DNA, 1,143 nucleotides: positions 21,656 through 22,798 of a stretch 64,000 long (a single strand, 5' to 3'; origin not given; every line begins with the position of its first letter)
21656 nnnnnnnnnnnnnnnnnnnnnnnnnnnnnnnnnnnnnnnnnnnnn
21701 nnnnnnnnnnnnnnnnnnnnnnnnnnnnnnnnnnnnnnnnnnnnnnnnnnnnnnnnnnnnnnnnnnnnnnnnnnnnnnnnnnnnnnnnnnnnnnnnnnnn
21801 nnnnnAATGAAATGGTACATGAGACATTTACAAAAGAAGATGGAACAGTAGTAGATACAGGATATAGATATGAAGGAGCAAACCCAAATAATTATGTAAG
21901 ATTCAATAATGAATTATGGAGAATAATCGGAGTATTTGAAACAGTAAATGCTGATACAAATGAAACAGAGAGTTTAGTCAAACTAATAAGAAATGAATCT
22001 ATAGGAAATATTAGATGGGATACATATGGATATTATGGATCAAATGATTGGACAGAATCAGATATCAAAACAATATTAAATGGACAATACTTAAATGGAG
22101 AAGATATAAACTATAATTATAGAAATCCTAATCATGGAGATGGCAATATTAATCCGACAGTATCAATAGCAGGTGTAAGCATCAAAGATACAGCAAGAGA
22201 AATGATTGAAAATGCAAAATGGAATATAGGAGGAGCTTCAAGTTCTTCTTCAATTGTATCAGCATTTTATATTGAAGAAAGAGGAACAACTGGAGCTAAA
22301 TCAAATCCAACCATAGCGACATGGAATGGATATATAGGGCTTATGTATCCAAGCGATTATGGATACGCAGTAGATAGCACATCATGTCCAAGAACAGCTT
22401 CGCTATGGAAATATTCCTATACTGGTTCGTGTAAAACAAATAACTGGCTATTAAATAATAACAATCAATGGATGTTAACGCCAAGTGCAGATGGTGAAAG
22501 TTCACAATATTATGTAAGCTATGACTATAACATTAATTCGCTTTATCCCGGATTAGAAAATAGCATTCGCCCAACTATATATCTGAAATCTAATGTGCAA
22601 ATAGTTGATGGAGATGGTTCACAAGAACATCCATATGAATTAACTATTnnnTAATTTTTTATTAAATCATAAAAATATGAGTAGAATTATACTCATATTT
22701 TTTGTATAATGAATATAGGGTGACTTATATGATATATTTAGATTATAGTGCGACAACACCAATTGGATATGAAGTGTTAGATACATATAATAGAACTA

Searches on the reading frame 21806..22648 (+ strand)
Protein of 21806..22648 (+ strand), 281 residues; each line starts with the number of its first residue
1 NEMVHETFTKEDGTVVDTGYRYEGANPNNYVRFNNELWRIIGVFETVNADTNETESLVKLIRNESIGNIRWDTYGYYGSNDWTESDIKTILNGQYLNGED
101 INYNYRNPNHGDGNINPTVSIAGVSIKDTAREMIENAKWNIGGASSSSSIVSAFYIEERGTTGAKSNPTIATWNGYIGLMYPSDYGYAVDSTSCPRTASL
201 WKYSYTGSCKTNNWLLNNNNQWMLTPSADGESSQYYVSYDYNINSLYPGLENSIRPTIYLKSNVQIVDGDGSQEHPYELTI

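Call 89: predict_structure(alignment_id=A3)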
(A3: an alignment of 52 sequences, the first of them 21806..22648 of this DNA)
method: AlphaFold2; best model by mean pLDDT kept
length: 281 residues; sequences in the alignment: 52
mean_pLDDT: 91.8   pTM: 0.91
mean pLDDT of the five models: 91.8, 87.5, 87.1, 81.2, 79.9
residues with pLDDT >= 90: 201; 70-90: 71; 50-70: 9; < 50: 0
segments of 3 or more residues with pLDDT < 50: none
pLDDT, mean of each block of 10 residues (from residue 1): 86 91 95 98 97 98 97 89 93 98 91 81 97 97 82 90 80 96 94 89 86 91 80 89 92 97 97 98 95
secondary structure, 60 per line:
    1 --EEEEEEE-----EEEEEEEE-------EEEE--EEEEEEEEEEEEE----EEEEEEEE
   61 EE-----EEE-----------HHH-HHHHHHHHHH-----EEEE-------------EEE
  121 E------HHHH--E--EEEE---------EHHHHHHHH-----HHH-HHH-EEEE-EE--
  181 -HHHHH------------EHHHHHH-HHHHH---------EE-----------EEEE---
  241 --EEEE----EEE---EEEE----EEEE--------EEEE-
elements in order: E3-9 E15-22 E30-33 E36-48 E53-62 E68-70 H86-95 E101-104 E118-121 H128-131 E137-140 H151-158 E172-175 H182-186 H200-205 H207-211 E234-237 E243-246 E251-253 E257-260 E265-268 E277-280

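Call 91: fold_search(model_id=the predicted structure, library=pdb)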
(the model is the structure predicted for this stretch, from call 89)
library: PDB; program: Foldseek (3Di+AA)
matches with E <= 10: 181; with E <= 0.001: 1
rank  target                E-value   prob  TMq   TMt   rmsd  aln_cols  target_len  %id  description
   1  9qa6                  1.4e-06  1.00  0.51  0.19   8.0       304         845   16  Cryo-EM structure of Thomasclavelia ramosa IgA peptidase (IgAse) active site mutant (S32-N876) (released 2025-06-25)
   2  8q4e_A                1.9e-01  0.63  0.14  0.27   3.2        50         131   14  Structure of Legionella pneumophila Lcl C-terminal domain (released 2023-12-27)
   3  8x0u_I                2.8e-01  0.09  0.11  0.14   9.0        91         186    8  Crystal structure of cupin-like fold protein StrC from Stachybotrys sp.g12 (released 2024-09-11)
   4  8x0v_A                4.4e-01  0.08  0.11  0.14   9.0        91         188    8  Crystal structure of cupin-like fold protein StrC in complex with substrate analogue from Stachybotrys sp.g12 (released 2024-09-11)
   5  8x0v_F                5.9e-01  0.08  0.12  0.16   8.1        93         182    9  Crystal structure of cupin-like fold protein StrC in complex with substrate analogue from Stachybotrys sp.g12 (released 2024-09-11)
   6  8x0v_B                6.3e-01  0.06  0.11  0.13   9.0        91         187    8  Crystal structure of cupin-like fold protein StrC in complex with substrate analogue from Stachybotrys sp.g12 (released 2024-09-11)
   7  6u11_A                6.3e-01  0.02  0.11  0.11  19.3       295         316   12  Xenopus laevis N-acetylglucosamine-1-phosphodiester alpha-N-acetylglucosaminidase (NAGPA) (C46S C219S C453S C480S C486 (released 2020-02-19)
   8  8x0u_A                6.6e-01  0.07  0.11  0.14   9.0        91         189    8  Crystal structure of cupin-like fold protein StrC from Stachybotrys sp.g12 (released 2024-09-11)
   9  8x0u_C                7.4e-01  0.06  0.11  0.14   9.0        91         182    8  Crystal structure of cupin-like fold protein StrC from Stachybotrys sp.g12 (released 2024-09-11)
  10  8x0u_K                7.4e-01  0.06  0.11  0.14   8.8        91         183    6  Crystal structure of cupin-like fold protein StrC from Stachybotrys sp.g12 (released 2024-09-11)
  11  8x0u_B                7.4e-01  0.06  0.11  0.14   9.1        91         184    8  Crystal structure of cupin-like fold protein StrC from Stachybotrys sp.g12 (released 2024-09-11)
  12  4qkg                  8.8e-01  0.30  0.14  0.34   3.2        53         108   11  Monomeric form of human LLT1, a ligand for NKR-P1 (released 2015-03-11)
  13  7zlx_B                2.0e+00  0.06  0.08  0.14  16.1        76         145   12  Crystal Structure of the TSG101-UEV domain:space group P21 (released 2022-06-22)
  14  7zlx_E                2.1e+00  0.05  0.08  0.14  16.3        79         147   11  Crystal Structure of the TSG101-UEV domain:space group P21 (released 2022-06-22)
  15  2p6y                  2.1e+00  0.03  0.08  0.14  11.2        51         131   12  X-ray structure of the protein Q9KM02_VIBCH from Vibrio cholerae at the resolution 1.63 A. Northeast Structural Genomics (released 2007-06-05)
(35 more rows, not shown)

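Call 95: fold_search(model_id=the predicted structure, library=viral)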
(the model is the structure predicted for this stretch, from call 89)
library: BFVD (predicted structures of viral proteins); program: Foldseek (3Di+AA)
matches with E <= 10: 254; with E <= 0.001: 16
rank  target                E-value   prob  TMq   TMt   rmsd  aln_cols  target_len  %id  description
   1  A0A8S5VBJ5            2.3e-07  1.00  0.49  0.52  16.8       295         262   11  ATP-binding sugar transporter [Myoviridae sp. ctbEa13]
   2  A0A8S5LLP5            3.2e-07  1.00  0.43  0.18  10.2       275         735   13  Interferon alpha/beta receptor 1, Interferon I interferon signaling complex [Siphoviridae sp. ctvok7]
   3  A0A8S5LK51            3.6e-07  1.00  0.47  0.36   7.2       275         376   13  DUF6273 domain-containing protein [Siphoviridae sp. ctnhN1]
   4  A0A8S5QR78            4.0e-06  1.00  0.46  0.47  11.0       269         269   12  Uncharacterized protein [Siphoviridae sp. ctE6L85]
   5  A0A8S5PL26            5.3e-06  1.00  0.43  0.25   8.9       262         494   13  DUF6273 domain-containing protein [Siphoviridae sp. ctOSJ35]
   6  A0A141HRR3            5.3e-06  1.00  0.48  0.11  12.2       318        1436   15  (no name in the UniProt tables at hand)
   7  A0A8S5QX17            1.0e-05  1.00  0.36  0.19  17.5       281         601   14  Concanavalin A-like lectin/glucanase superfamily protein [Siphoviridae sp. ctcuE16]
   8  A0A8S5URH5            1.3e-05  1.00  0.35  0.32  10.3       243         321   12  Uncharacterized protein [Myoviridae sp. ctsIb3]
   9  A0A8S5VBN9            1.7e-05  1.00  0.47  0.41   6.9       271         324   10  DUF6273 domain-containing protein [Myoviridae sp. ctbEa13]
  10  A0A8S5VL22            1.7e-05  1.00  0.51  0.21  11.9       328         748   12  (no name in the UniProt tables at hand)
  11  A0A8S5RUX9            2.5e-05  1.00  0.42  0.23  11.5       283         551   11  (no name in the UniProt tables at hand)
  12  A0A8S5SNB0            5.8e-05  1.00  0.44  0.72   4.1       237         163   11  DUF6273 domain-containing protein [Siphoviridae sp. ctCb814]
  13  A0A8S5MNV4            1.2e-04  1.00  0.43  0.57   7.5       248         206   14  DUF6273 domain-containing protein [Myoviridae sp. ctI7W9]
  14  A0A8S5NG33            2.3e-04  1.00  0.44  0.28  13.7       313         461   10  Receptor Binding Protein [Siphoviridae sp. ctHEr2]
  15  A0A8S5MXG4            5.1e-04  1.00  0.43  0.20   8.5       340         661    9  DUF6273 domain-containing protein [Siphoviridae sp. ct91l7]
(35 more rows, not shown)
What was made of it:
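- On DUF6273 (PF19789) domain proteins: The model (pLDDT 91.8) matches the 9qa6 N-terminal domain at E 1.4e-6 and BFVD 'DUF6273 domain-containing' proteins at E down to 3.6e-7 (calls 89, 91, 95).
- Closest known: DUF6273. Same: The C-terminal 281 residues of the copy-2 protein fold like these domains (calls 91, 95).
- The DUF6273 fold is modelled at pLDDT 91.8 and matches 9qa6 at E 1.4e-6 and phage DUF6273 and receptor-binding proteins (calls 89, 91, 95).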
